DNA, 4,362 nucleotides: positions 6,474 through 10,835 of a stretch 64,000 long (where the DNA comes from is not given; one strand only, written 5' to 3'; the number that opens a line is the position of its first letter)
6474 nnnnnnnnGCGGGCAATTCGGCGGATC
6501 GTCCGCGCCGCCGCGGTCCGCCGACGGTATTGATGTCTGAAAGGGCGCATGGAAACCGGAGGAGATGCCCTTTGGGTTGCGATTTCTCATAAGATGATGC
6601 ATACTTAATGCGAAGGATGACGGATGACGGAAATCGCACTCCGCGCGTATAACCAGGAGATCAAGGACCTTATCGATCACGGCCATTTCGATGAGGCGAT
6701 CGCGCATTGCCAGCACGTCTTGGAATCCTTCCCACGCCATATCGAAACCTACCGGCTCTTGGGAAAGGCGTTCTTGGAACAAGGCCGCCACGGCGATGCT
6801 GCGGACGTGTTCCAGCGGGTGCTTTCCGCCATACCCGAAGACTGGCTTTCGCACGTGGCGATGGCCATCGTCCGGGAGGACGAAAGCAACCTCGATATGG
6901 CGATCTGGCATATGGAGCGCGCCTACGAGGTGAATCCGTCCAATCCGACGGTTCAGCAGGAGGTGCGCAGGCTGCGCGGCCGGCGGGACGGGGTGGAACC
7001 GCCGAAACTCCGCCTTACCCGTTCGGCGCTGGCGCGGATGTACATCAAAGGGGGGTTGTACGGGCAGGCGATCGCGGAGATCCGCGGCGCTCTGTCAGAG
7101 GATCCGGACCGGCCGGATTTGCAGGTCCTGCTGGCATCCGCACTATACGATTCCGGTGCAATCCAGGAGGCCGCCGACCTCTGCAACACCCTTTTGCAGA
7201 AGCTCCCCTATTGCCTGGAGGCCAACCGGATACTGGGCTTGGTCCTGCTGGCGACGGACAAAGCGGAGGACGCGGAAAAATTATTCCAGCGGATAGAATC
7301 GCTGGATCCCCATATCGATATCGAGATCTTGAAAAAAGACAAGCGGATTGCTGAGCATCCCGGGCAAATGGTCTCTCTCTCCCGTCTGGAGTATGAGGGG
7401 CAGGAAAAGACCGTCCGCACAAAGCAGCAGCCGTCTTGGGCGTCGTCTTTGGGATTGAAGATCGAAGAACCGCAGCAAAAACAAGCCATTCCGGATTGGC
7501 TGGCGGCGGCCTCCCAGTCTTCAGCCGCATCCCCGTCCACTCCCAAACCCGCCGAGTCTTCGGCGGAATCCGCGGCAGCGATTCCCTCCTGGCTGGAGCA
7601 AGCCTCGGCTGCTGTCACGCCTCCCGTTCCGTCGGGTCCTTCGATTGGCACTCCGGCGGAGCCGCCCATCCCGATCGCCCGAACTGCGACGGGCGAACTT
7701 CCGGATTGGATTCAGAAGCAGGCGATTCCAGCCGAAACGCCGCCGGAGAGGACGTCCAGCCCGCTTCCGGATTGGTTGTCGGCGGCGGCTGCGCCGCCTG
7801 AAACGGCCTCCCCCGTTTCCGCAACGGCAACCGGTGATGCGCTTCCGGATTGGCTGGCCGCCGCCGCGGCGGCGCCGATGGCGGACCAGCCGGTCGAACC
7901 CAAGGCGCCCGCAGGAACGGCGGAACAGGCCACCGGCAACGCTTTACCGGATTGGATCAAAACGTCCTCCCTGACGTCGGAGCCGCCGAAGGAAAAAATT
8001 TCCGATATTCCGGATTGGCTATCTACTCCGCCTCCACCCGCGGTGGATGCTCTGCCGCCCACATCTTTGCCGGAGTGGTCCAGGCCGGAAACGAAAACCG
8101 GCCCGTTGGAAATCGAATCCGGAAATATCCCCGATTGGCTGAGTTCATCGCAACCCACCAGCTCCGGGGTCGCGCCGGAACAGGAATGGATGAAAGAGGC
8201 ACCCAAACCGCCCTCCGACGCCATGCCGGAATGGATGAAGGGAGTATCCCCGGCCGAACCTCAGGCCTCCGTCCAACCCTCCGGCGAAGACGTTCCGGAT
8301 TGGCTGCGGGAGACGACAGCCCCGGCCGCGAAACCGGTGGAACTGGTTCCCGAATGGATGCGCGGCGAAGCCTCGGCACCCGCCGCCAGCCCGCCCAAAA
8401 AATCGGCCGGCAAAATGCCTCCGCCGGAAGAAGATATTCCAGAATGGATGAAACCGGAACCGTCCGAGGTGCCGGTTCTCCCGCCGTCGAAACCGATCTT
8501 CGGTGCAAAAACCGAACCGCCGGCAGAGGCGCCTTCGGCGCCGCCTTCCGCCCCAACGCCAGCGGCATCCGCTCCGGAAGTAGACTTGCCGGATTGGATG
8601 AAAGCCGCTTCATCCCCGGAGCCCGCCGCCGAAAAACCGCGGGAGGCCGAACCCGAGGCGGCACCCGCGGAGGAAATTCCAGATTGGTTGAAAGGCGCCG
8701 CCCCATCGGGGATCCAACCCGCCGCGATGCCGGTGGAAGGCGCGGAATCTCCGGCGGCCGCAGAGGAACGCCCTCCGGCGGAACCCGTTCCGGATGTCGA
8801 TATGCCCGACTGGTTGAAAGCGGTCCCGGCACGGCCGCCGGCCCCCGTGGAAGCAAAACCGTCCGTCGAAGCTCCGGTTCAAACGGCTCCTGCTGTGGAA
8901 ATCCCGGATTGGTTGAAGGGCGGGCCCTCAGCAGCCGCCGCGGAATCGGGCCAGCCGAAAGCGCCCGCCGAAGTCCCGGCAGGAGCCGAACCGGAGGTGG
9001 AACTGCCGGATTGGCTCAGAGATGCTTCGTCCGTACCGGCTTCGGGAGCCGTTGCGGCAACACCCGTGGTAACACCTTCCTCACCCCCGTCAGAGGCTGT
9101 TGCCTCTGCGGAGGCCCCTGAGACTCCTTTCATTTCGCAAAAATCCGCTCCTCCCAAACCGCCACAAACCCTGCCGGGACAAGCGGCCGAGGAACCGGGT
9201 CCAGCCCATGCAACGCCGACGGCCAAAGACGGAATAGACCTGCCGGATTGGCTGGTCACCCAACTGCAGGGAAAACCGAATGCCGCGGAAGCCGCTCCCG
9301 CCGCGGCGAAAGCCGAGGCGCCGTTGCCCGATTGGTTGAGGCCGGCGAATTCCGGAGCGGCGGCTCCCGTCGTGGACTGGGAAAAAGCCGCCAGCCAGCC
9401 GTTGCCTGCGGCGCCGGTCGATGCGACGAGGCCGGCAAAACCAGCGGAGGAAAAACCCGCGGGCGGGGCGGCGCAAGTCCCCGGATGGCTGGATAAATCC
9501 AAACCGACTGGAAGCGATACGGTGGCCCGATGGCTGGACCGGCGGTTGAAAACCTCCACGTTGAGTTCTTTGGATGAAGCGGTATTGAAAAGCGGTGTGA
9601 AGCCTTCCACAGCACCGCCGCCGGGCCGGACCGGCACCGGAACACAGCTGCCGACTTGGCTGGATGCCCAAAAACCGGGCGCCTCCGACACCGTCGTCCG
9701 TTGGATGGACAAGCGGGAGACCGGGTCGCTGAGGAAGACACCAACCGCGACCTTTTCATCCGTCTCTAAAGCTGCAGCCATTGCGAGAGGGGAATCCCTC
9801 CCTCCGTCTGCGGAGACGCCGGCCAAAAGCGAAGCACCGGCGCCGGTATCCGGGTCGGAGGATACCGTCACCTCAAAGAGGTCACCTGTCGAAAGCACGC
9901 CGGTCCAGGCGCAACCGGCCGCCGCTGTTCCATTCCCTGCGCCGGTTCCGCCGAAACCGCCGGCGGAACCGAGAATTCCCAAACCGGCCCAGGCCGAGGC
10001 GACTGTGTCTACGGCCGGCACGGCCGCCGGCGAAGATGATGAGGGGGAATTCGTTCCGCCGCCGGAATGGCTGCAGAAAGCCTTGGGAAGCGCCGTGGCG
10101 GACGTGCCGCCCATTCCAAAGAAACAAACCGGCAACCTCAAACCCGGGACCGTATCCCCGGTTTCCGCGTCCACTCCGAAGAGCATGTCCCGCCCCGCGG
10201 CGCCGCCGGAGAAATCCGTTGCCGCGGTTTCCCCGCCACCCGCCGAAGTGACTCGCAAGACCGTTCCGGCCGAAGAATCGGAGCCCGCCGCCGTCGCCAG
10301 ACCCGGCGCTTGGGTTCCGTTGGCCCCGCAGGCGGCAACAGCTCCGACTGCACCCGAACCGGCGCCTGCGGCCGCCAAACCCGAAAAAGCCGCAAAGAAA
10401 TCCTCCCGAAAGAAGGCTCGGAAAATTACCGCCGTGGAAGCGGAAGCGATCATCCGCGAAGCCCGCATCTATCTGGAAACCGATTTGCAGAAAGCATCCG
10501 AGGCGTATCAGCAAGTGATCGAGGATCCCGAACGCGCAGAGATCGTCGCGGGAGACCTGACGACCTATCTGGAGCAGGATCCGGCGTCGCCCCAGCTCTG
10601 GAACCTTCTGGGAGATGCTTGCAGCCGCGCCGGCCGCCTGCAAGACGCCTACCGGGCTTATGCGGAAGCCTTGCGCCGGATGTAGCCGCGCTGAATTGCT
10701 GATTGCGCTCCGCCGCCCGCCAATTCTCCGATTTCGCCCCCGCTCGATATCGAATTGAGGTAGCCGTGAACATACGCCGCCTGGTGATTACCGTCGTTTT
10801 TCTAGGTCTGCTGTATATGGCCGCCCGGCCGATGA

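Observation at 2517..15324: Candidate undescribed envelope module: polyprenyl-P sugar synthase, AAA+ ATPase and four GT-C-like membrane proteins around a giant repeat protein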

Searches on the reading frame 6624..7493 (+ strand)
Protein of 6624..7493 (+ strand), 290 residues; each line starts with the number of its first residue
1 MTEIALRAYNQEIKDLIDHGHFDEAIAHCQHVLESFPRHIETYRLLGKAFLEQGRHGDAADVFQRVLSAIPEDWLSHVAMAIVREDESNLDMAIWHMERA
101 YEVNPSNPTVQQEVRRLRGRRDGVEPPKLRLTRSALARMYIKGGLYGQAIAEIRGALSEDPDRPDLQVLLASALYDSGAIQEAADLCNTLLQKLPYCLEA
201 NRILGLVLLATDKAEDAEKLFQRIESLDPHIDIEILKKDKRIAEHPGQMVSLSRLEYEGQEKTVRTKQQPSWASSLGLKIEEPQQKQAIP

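Call 50: find_homologous_proteins(query=window:6624-7493:+, max_evalue=0.001)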
Query window:6624-7493:+ (290 aa): 342 proteins with E <= 0.001 among 3322 candidates; the best 120 are listed.
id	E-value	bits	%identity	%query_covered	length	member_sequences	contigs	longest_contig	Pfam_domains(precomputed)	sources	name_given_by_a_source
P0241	1.3e-169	581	89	100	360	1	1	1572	PF03704.24,PF13431.13,PF23914.2,PF13414.13,PF13176.13,PF13428.13,PF14559.13,PF24575.2,PF13371.13,PF00515.35,PF12895.14,PF13424.13,PF13432.13,PF13181.13,PF07719.24,PF13174.13,PF20308.5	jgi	jgi:tetratricopeptide (TPR) repeat protein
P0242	8.0e-163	558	86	100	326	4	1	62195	PF03704.24,PF23914.2,PF13176.13,PF13428.13,PF14559.13,PF24575.2,PF13371.13,PF00515.35,PF12895.14,PF13424.13,PF13432.13,PF13181.13,PF07719.24,PF13174.13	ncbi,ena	-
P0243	3.5e-161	553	86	100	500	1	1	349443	PF14559.13,PF03704.24,PF23914.2,PF00515.35,PF13424.13,PF13176.13,PF13432.13,PF13428.13,PF13181.13,PF07719.24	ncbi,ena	-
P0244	3.4e-99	350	56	100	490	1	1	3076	PF14559.13,PF24575.2,PF13431.13,PF23914.2,PF13414.13,PF13424.13,PF13432.13,PF13428.13,PF13181.13,PF07719.24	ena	-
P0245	3.4e-97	343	56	99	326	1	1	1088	PF14559.13,PF23914.2,PF00515.35,PF12895.14,PF13424.13,PF13176.13,PF13432.13,PF13428.13,PF13181.13,PF07719.24,PF13174.13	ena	-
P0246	9.9e-96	338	57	97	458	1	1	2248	PF03704.24,PF23914.2,PF13176.13,PF13428.13,PF14559.13,PF00515.35,PF12895.14,PF13424.13,PF13432.13,PF13181.13,PF07719.24,PF13174.13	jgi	-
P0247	2.3e-94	334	53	100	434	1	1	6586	PF03704.24,PF13414.13,PF13176.13,PF13428.13,PF14559.13,PF00515.35,PF12895.14,PF13424.13,PF13432.13,PF13181.13,PF07719.24,PF13174.13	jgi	jgi:tetratricopeptide (TPR) repeat protein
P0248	9.5e-94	332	55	96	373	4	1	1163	PF23914.2,PF13176.13,PF13428.13,PF07721.21,PF14559.13,PF24575.2,PF13371.13,PF00515.35,PF12895.14,PF13424.13,PF13432.13,PF13181.13,PF07719.24,PF13174.13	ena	-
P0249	9.5e-94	332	55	97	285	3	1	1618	PF14559.13,PF13424.13,PF13432.13,PF13428.13,PF13181.13,PF07719.24,PF13174.13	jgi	-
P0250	1.1e-93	332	54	100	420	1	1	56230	PF14559.13,PF03704.24,PF13424.13,PF13176.13,PF13432.13,PF13428.13,PF07719.24,PF13174.13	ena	-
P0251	6.0e-93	329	55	96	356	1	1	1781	PF23914.2,PF13414.13,PF13176.13,PF13428.13,PF14559.13,PF24575.2,PF00515.35,PF13424.13,PF13432.13,PF13181.13,PF07719.24,PF13174.13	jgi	jgi:tetratricopeptide (TPR) repeat protein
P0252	8.4e-93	329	55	97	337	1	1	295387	PF13431.13,PF23914.2,PF13414.13,PF13428.13,PF14559.13,PF24575.2,PF13371.13,PF00515.35,PF12895.14,PF13424.13,PF13432.13,PF07719.24,PF13174.13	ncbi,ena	-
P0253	1.2e-92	328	55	97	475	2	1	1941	PF25063.1,PF13431.13,PF23914.2,PF13414.13,PF13176.13,PF13428.13,PF25064.2,PF14559.13,PF24575.2,PF13371.13,PF00515.35,PF12895.14,PF13424.13,PF13432.13,PF13181.13,PF07719.24,PF13174.13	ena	-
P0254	1.4e-92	328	54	100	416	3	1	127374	PF14559.13,PF24575.2,PF12895.14,PF13424.13,PF13432.13,PF13428.13,PF13181.13,PF07719.24,PF13174.13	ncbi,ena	-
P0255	2.0e-92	328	52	99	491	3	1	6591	PF03704.24,PF23914.2,PF13414.13,PF13176.13,PF13428.13,PF14559.13,PF24575.2,PF13371.13,PF00515.35,PF12895.14,PF13424.13,PF21033.5,PF13432.13,PF13181.13,PF07719.24,PF13174.13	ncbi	-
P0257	1.5e-91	325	53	100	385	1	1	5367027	PF14559.13,PF13432.13,PF13428.13,PF07719.24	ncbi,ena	-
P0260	3.3e-91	324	52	97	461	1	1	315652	PF03704.24,PF13431.13,PF23914.2,PF20225.5,PF13414.13,PF13176.13,PF13428.13,PF14559.13,PF24575.2,PF00515.35,PF13424.13,PF13432.13,PF13181.13,PF14561.13,PF07719.24,PF13174.13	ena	-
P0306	6.0e-86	306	52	96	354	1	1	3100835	PF13414.13,PF13176.13,PF13428.13,PF14559.13,PF24575.2,PF00515.35,PF12895.14,PF13424.13,PF13432.13,PF13181.13,PF07719.24,PF13174.13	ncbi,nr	ncbi:MAG: tetratricopeptide repeat protein [Chloroflexi bacterium]|nr:tetratricopeptide repeat prote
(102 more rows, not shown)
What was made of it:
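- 6624..10685 (+): g4: 1353-aa cytoplasmic-looking protein. N-terminal TPR domain (1-260), P/A/S/E-rich linker carrying 20 [DE]-hydrophobic-P-[DE]-W-[LM]-[KR] motifs (aa 290-1150), C-terminal TPR (about 1280-1353). The N-terminal TPR domain is about 50% identical across Anaerolineae (call 50).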

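Call 52: find_encoding_contigs(protein=P0260, flank=10000, max_places=1)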
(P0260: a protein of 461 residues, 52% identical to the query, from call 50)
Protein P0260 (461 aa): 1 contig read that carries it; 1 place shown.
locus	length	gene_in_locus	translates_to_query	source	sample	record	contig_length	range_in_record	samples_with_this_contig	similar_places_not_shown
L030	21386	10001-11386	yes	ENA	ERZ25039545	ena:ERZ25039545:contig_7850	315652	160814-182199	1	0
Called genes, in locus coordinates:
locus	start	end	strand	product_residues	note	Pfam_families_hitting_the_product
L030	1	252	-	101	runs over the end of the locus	-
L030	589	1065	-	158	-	-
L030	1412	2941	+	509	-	-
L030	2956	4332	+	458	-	-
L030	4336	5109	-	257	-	PF04542:Sigma70_r2, PF04539:Sigma70_r3, PF08281:Sigma70_r4_2 (faint), PF04545:Sigma70_r4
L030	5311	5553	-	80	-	PF03979:Sigma70_r1_1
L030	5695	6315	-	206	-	PF14238:DUF4340 (faint)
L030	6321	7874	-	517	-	PF23357:DUF7088, PF09822:ABC_transp_aux, PF23355:IFT52_GIFT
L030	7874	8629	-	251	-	PF01061:ABC2_membrane, PF12679:ABC2_membrane_2, PF12730:ABC2_membrane_4 (weak), PF13346:ABC2_membrane_5 (weak), PF12698:ABC2_membrane_3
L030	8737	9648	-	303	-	PF00005:ABC_tran, PF13304:AAA_21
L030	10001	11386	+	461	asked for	PF03704:BTAD (faint), PF13432:TPR_16, PF20225:DUF6584 (faint), PF23914:TPR_CcmH_CycH (faint), PF24575:TPR_Slam (faint), PF00515:TPR_1 (faint), PF14559:TPR_19, PF14559:TPR_19 (weak), +9 more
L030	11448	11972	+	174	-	-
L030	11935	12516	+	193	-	-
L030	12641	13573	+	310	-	PF12836:HHH_3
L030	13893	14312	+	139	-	PF00334:NDK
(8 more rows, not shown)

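Call 53: find_encoding_contigs(protein=P0257, flank=10000, max_places=1)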
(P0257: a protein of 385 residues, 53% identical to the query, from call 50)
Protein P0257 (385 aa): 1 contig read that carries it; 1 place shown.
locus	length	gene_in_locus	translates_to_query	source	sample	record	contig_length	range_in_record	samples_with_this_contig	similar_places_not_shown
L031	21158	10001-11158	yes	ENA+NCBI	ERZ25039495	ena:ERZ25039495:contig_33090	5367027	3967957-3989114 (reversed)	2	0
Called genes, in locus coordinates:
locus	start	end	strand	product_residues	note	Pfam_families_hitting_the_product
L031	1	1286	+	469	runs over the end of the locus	-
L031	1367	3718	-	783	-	PF03030:H_PPase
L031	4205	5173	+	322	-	PF00005:ABC_tran, PF13304:AAA_21 (weak)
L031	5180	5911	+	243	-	PF01061:ABC2_membrane, PF12679:ABC2_membrane_2, PF12730:ABC2_membrane_4 (weak), PF13346:ABC2_membrane_5 (weak), PF12698:ABC2_membrane_3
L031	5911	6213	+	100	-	-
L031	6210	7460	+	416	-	PF23357:DUF7088, PF09822:ABC_transp_aux, PF23355:IFT52_GIFT (faint)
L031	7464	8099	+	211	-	PF14238:DUF4340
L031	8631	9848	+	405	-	PF03979:Sigma70_r1_1, PF00140:Sigma70_r1_2, PF04542:Sigma70_r2, PF04539:Sigma70_r3, PF04545:Sigma70_r4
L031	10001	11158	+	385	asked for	PF13428:TPR_14 (faint), PF13432:TPR_16 (faint), PF07719:TPR_2 (faint), PF14559:TPR_19 (faint)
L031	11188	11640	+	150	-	-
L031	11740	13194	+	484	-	-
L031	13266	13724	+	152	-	PF00334:NDK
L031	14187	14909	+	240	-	PF13610:DDE_Tnp_IS240 (faint), PF03050:DDE_Tnp_IS66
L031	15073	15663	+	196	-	PF01381:HTH_3, PF12844:HTH_19 (weak), PF13443:HTH_26 (weak), PF13560:HTH_31, PF07883:Cupin_2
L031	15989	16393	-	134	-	PF07685:GATase_3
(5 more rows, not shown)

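Call 54: find_encoding_contigs(protein=P0306, flank=10000, max_places=1)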
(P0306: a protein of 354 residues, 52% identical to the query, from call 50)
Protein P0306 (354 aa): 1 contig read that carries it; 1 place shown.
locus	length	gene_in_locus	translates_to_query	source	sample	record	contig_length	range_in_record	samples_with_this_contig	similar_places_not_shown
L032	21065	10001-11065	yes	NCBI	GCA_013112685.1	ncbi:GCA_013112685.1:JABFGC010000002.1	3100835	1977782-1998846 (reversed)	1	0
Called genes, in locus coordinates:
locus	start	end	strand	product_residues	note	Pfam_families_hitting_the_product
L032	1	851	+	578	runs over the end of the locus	PF00754:F5_F8_type_C, PF22633:F5_F8_type_C_2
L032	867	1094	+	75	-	PF11146:DUF2905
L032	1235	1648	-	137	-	-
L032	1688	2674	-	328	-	-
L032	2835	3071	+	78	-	-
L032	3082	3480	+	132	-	PF01850:PIN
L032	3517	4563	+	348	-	PF02547:Queuosine_synth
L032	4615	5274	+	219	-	PF03167:UDG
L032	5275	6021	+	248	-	PF12695:Abhydrolase_5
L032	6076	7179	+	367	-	PF00561:Abhydrolase_1, PF12146:Hydrolase_4 (weak), PF12697:Abhydrolase_6, PF03096:Ndr (weak)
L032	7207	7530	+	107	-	PF00578:AhpC-TSA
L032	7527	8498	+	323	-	-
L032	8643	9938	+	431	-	PF02885:Glycos_trans_3N, PF00591:Glycos_transf_3, PF07831:PYNP_C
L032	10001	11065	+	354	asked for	PF13424:TPR_12 (weak), PF13428:TPR_14 (faint), PF13432:TPR_16 (faint), PF00515:TPR_1 (faint), PF07719:TPR_2 (faint), PF12895:ANAPC3 (faint), PF13174:TPR_6 (faint), PF14559:TPR_19, +4 more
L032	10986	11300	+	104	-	-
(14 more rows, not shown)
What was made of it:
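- g4 orthologues also sit beside sigma-70, NDK or unrelated genes (calls 52-54).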

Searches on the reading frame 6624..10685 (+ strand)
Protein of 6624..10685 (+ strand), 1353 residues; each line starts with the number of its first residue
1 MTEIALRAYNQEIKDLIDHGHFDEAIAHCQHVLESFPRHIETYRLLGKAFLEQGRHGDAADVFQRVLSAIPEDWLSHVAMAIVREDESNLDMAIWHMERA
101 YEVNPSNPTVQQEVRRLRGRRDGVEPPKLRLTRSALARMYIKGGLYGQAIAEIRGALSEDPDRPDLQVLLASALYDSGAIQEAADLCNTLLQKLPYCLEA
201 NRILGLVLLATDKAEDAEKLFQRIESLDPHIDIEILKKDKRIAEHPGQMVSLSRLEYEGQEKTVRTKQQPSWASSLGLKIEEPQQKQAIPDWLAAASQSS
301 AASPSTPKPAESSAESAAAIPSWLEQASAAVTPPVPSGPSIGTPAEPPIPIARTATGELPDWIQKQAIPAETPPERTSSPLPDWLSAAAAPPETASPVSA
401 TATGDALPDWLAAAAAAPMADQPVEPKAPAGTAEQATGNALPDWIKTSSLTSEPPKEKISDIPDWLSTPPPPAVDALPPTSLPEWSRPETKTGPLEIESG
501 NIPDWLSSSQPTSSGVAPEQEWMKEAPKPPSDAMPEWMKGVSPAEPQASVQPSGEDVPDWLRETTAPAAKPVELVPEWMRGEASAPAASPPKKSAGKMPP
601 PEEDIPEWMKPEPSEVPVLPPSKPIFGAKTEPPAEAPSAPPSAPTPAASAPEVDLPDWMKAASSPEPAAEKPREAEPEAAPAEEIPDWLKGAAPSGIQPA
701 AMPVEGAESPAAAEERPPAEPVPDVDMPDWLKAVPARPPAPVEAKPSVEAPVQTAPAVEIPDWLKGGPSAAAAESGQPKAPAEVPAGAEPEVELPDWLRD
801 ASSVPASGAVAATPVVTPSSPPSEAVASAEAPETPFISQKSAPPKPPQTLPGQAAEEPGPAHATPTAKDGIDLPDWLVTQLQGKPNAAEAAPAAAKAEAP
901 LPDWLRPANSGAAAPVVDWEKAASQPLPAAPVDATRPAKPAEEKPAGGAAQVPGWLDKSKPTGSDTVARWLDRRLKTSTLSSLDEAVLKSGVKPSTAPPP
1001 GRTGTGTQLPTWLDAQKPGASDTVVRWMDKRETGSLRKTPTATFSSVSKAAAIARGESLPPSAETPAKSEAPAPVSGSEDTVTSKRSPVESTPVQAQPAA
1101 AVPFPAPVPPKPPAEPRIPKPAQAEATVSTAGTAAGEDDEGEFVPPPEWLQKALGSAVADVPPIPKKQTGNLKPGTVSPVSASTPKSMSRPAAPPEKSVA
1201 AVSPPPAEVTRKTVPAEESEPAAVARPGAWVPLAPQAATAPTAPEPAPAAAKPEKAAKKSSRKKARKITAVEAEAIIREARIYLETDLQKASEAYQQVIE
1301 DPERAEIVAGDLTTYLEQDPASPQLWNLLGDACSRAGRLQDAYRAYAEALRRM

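Call 6: search_protein_families(library=pfam, proteins=[window:6624-10685:+], max_evalue=0.01)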
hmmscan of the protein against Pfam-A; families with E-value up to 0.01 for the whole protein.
window:6624-10685:+ (1353 aa): 19 families
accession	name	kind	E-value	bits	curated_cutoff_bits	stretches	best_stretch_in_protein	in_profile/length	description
PF14559.12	TPR_19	-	1.5e-19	70.5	25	3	16-73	1-58/68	Tetratricopeptide repeat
PF07719.23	TPR_2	-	1.6e-19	68.8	27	1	1324-1351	2-29/34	Tetratricopeptide repeat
PF13432.12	TPR_16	-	4.5e-19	69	32.7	2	13-72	4-63/65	Tetratricopeptide repeat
PF13428.12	TPR_14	-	1.6e-16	59.5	23.5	0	41-81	2-42/44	Tetratricopeptide repeat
PF23914.1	TPR_CcmH_CycH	-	1.4e-11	45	42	0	136-227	56-150/158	Cytochrome c-type biogenesis protein H TPR domain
PF03704.23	BTAD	-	3.4e-10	40.9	22.1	0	2-67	58-123/146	Bacterial transcriptional activator domain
PF13424.12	TPR_12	-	5.7e-09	36.5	30.1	1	21-69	18-74/77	Tetratricopeptide repeat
PF13181.12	TPR_8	-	1.3e-08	34.7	25.7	0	1324-1351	2-29/34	Tetratricopeptide repeat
PF13431.12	TPR_17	-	1e-07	32.1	24.4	0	1314-1342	4-32/34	Tetratricopeptide repeat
PF00515.34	TPR_1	-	1.7e-07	31.2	27.8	0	1324-1351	2-29/34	Tetratricopeptide repeat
PF12895.13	ANAPC3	-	3e-06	27.8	27.2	0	149-223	8-81/82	Anaphase-promoting complex, cyclosome, subunit 3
PF13414.12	TPR_11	-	4.3e-06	26.8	26.8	0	138-178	2-42/42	TPR repeat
PF13174.12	TPR_6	-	1.2e-05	26.1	26.3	0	45-68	5-28/33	Tetratricopeptide repeat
PF24575.1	TPR_Slam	-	9.9e-05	23.2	35.2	0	131-185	48-102/104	Surface lipoprotein assembly modifier, N-terminal TPR repeats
PF13176.12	TPR_7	-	0.00029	21.1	27.9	0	43-72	2-30/36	Tetratricopeptide repeat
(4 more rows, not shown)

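Call 7: search_protein_families(library=ncbifam, proteins=[window:6624-10685:+], max_evalue=0.01)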
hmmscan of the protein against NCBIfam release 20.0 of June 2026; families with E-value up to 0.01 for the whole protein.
window:6624-10685:+ (1353 aa): 12 families
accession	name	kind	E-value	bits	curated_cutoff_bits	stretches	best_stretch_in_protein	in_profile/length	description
TIGR02917.1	PEP_TPR_lipo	equivalog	8.5e-18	63.6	312.2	1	16-229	577-801/899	XrtA/PEP-CTERM system TPR-repeat protein PrsT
NF040959.1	MamA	equivalog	2.1e-12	46.9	200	2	19-113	84-178/204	magnetosome protein MamA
TIGR02521.1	type_IV_pilW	equivalog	7.3e-11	42.1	154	2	131-221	32-122/234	type IV pilus biogenesis/stability protein PilW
NF052415.1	T3SS_chap_SctY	equivalog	1.8e-09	38.1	70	0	17-68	51-105/106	type III secretion apparatus assembly chaperone SctY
NF033920.0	C39_PA2778_fam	equivalog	1.3e-07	31.3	150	1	7-104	157-254/255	PA2778 family cysteine peptidase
TIGR02795.1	tol_pal_ybgF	equivalog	3.1e-06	27.8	90.1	1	7-72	3-71/119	tol-pal system protein YbgF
NF011721.1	PRK15174.1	equivalog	1.4e-05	23.5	1200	1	137-223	291-377/656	Vi polysaccharide transport protein VexE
NF033762.1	social_mot_Tgl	equivalog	0.00034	20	225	0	21-69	81-129/252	social motility TPR repeat lipoprotein Tgl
NF008520.0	PRK11447.1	equivalog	0.0005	18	858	1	142-266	473-594/1157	cellulose synthase complex outer membrane protein BcsC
TIGR03939.1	PGA_TPR_OMP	equivalog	0.00051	18.4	366.65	0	159-300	390-522/800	poly-beta-1,6 N-acetyl-D-glucosamine export porin PgaA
TIGR02552.1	LcrH_SycD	equivalog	0.0009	19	104.8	0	48-110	26-88/136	SycD/LcrH family type III secretion system chaperone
NF007302.0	PRK09782.1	equivalog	0.0086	14.1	1223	0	136-204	618-686/990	phage receptor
